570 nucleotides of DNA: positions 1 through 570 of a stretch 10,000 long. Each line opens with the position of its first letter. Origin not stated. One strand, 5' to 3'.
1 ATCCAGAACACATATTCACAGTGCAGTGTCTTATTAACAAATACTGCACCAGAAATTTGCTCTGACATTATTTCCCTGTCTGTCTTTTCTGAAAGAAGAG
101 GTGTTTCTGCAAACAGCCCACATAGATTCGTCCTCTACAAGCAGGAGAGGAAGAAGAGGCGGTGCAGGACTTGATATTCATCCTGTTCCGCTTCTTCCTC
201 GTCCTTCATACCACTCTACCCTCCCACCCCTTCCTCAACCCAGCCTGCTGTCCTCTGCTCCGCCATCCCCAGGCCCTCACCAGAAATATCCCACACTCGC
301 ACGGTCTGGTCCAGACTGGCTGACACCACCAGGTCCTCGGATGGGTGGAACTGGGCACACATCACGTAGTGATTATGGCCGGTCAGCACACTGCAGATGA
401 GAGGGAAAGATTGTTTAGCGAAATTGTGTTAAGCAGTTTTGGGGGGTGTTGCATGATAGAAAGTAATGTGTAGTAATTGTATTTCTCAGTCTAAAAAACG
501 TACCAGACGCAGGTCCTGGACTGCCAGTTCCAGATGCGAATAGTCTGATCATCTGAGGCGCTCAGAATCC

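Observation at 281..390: COPA exon carries the conserved Ile164 codon, an ADAR recoding site in mammals, as its penultimate full codon, directly followed by a G-run-rich intron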

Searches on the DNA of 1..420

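Call 84: search_rna_families(source=window, start=1, end=420, threshold=evalue, max_evalue=1)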
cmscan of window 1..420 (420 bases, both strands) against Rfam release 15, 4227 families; matches with E-value up to 1: 8.
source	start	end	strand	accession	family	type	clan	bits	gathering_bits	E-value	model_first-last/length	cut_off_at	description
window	129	217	+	RF00690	MIR408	Gene; miRNA;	-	24.4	64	0.00081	1-126/126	no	MIR408 microRNA precursor family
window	140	207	-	RF01013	mir-577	Gene; miRNA;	-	21.9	100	0.11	1-86/86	no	mir-577 microRNA precursor family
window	131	221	-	RF00690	MIR408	Gene; miRNA;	-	20.5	64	0.013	1-126/126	no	MIR408 microRNA precursor family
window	141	207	+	RF03778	mir-483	Gene; miRNA;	-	20.2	60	0.28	1-75/75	no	mir-483 microRNA precursor family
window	142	235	-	RF00802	mir-207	Gene; miRNA;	-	19.3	88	0.47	1-78/78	no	mir-207 microRNA precursor family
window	142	209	-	RF00772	mir-328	Gene; miRNA;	-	19.2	70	0.96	1-75/75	no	mir-328 microRNA precursor family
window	143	203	+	RF00692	MIR171_2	Gene; miRNA;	CL00099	17.4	65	0.39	1-111/111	no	MIR171_2 microRNA precursor family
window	137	211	-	RF00908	MIR529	Gene; miRNA;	-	16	75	0.67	1-131/131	no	MIR529 microRNA precursor family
